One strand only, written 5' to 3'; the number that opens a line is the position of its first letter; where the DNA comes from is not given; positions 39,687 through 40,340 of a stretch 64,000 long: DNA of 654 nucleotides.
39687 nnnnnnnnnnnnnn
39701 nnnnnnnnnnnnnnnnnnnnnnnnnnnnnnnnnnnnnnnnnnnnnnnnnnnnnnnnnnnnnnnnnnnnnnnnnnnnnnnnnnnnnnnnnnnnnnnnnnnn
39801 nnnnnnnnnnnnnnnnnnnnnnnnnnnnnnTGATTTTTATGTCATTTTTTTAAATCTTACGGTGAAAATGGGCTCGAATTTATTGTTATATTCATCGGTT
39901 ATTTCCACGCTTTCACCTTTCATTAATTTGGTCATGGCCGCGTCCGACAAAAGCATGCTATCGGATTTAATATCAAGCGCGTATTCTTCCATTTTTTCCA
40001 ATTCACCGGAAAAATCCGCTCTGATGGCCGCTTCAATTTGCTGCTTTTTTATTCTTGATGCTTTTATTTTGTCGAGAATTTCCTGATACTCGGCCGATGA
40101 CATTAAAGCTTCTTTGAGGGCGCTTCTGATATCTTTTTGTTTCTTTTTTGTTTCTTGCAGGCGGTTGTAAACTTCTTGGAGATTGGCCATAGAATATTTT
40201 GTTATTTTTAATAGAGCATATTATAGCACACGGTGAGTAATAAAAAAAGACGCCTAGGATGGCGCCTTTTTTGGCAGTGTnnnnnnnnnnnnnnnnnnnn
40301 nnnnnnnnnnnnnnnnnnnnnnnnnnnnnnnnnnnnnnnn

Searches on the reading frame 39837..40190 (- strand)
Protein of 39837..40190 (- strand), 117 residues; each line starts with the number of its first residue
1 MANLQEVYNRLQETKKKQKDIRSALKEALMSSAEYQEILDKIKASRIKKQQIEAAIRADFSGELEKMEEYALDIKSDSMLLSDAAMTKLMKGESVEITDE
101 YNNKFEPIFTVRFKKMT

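Call 11: search_protein_families(library=pfam, proteins=[window:39837-40190:-], max_evalue=0.01)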
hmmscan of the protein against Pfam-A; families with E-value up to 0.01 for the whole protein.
window:39837-40190:- (117 aa): 2 families
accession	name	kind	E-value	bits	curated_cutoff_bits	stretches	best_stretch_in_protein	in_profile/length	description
PF24899.1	UBA_DHX29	-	0.00023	21.3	27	1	4-40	2-38/55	ATP-dependent RNA helicase DHX29, UBA domain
PF09806.14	CDK2AP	-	0.0065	17.2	26.2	1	13-103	75-160/209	Cyclin-dependent kinase 2-associated protein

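Call 27: search_protein_families(library=ncbifam, proteins=[window:39837-40190:-], max_evalue=0.1)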
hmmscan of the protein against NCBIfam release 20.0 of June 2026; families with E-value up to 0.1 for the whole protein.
window:39837-40190:- (117 aa): 1 family
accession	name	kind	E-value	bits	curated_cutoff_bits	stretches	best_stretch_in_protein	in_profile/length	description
NF041012.2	T4P_ComGB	equivalog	0.073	12.4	240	1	3-73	19-90/332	competence type IV pilus assembly protein ComGB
